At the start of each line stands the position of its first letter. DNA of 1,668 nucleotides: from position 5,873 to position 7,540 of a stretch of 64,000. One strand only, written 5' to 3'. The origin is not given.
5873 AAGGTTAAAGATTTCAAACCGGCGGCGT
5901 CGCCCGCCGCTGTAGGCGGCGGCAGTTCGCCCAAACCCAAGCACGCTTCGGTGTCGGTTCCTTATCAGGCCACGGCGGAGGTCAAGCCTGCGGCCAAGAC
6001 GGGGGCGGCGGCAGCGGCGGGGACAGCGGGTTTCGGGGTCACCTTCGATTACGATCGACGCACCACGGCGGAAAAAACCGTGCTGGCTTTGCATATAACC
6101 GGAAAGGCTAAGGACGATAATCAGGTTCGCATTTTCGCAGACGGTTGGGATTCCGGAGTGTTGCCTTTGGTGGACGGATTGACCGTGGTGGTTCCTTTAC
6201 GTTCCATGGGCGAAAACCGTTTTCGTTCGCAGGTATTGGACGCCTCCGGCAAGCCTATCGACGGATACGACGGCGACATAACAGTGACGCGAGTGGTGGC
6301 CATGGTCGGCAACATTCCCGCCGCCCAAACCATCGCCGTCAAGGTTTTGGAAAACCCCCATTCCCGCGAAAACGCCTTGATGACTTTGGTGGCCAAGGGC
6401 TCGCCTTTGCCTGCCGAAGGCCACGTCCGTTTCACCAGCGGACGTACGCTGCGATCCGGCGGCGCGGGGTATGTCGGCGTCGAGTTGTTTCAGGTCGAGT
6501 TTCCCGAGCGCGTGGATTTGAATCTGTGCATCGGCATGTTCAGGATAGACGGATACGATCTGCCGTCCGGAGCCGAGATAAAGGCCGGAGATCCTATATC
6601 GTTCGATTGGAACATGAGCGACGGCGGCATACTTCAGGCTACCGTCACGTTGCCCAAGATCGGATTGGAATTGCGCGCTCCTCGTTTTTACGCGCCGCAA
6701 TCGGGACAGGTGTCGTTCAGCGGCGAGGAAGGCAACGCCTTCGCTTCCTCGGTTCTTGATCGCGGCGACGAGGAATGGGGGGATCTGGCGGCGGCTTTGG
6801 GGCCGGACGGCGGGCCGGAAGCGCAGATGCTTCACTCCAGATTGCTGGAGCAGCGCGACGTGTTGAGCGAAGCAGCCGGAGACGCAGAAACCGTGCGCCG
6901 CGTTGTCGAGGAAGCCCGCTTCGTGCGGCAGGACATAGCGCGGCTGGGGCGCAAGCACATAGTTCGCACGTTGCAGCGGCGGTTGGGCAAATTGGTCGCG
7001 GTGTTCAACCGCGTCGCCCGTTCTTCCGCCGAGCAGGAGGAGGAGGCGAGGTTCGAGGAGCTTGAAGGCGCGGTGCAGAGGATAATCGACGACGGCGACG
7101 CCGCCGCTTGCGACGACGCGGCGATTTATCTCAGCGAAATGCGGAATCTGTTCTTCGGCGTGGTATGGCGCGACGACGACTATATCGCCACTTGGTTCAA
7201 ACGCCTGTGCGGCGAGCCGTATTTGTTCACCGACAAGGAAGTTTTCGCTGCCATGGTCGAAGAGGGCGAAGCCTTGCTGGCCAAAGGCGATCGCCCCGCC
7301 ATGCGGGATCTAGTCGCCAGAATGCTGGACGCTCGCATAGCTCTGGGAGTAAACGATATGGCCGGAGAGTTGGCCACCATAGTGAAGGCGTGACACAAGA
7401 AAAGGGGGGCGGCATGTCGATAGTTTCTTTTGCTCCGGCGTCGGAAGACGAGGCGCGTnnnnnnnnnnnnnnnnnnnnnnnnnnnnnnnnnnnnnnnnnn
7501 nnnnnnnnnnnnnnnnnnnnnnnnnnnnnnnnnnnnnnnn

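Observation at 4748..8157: Two-gene module: 881-aa atypical Hsp70 paralog plus co-transcribed 247-aa unknown protein, abutting tRNA-Arg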

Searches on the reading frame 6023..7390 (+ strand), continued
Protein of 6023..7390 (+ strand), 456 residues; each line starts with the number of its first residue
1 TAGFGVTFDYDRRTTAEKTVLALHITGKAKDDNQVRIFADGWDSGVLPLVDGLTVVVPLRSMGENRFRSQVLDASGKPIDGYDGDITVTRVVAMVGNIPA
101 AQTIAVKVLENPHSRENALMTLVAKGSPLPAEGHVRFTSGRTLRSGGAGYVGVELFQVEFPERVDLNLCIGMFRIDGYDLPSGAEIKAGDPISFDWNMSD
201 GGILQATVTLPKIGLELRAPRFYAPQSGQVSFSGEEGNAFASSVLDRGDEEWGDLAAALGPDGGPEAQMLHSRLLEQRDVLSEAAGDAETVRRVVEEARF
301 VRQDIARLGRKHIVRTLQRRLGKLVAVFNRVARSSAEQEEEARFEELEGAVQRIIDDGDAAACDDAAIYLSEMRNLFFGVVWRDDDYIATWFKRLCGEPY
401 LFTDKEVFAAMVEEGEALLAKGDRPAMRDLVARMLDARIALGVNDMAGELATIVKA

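Call 114: get_annotated_region(hit=H9, flank=8000)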
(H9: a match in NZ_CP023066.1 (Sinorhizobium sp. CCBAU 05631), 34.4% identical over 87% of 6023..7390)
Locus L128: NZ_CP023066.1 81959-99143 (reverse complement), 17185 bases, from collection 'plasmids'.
description: Sinorhizobium sp. CCBAU 05631 plasmid pSS05631d, complete sequence
organism: Sinorhizobium sp. CCBAU 05631 (NCBI taxid 794846)
taxonomy: Bacteria; Pseudomonadota; Alphaproteobacteria; Hyphomicrobiales; Rhizobiaceae; Sinorhizobium; Sinorhizobium sp. CCBAU 05631
host: -; source: G.max,nodule; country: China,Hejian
typing (MOB-suite, as given by PLSDB): mobilizable; relaxase MOBQ
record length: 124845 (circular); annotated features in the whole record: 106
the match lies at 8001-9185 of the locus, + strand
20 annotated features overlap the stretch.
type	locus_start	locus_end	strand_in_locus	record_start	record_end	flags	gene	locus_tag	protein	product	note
CDS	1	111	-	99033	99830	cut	-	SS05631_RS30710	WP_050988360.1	hypothetical protein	-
CDS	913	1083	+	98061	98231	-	-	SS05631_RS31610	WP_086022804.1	hypothetical protein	-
CDS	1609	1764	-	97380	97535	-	-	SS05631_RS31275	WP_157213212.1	hypothetical protein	-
CDS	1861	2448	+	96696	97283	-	-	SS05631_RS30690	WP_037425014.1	SOS response-associated peptidase family protein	GO:0006974 - DNA damage response [Evidence IEA]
CDS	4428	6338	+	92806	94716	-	-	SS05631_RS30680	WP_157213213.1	hypothetical protein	-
CDS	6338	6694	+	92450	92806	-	-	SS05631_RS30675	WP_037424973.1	hypothetical protein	-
CDS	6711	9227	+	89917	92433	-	-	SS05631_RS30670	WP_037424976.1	Hsp70 family protein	-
CDS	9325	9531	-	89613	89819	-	-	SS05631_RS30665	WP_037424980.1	hypothetical protein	-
CDS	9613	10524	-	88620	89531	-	-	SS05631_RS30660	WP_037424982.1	restriction endonuclease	GO:0009307 - DNA restriction-modification system [Evidence IEA]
CDS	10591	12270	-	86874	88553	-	-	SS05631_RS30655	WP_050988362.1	Fic family protein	-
CDS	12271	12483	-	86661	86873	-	-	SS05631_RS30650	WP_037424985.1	antitoxin VbhA family protein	-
CDS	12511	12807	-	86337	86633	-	-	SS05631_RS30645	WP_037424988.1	helix-turn-helix domain-containing protein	-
CDS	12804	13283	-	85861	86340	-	-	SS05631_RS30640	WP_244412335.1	type II toxin-antitoxin system RelE/ParE family toxin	-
CDS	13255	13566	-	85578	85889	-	-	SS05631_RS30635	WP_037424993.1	hypothetical protein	-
CDS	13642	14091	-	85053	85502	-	-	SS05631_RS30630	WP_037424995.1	hypothetical protein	-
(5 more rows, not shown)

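Call 115: search_solved_structures(query=L128:4428-6335:+, max_evalue=0.01)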
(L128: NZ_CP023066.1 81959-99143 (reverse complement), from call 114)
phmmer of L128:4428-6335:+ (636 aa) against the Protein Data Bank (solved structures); distinct sequences matched with E-value up to 0.01: 0.

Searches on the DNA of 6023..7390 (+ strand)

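Call 119: search_dna_similar(query=L125:5469-9769:+, collection=ecoli_genomes, mode=near, max_rows=5)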
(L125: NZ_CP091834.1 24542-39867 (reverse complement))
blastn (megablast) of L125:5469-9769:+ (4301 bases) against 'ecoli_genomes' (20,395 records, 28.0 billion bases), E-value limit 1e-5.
No match.
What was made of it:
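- Tried and rejected: The plasmid cassette has no copy there (call 119).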
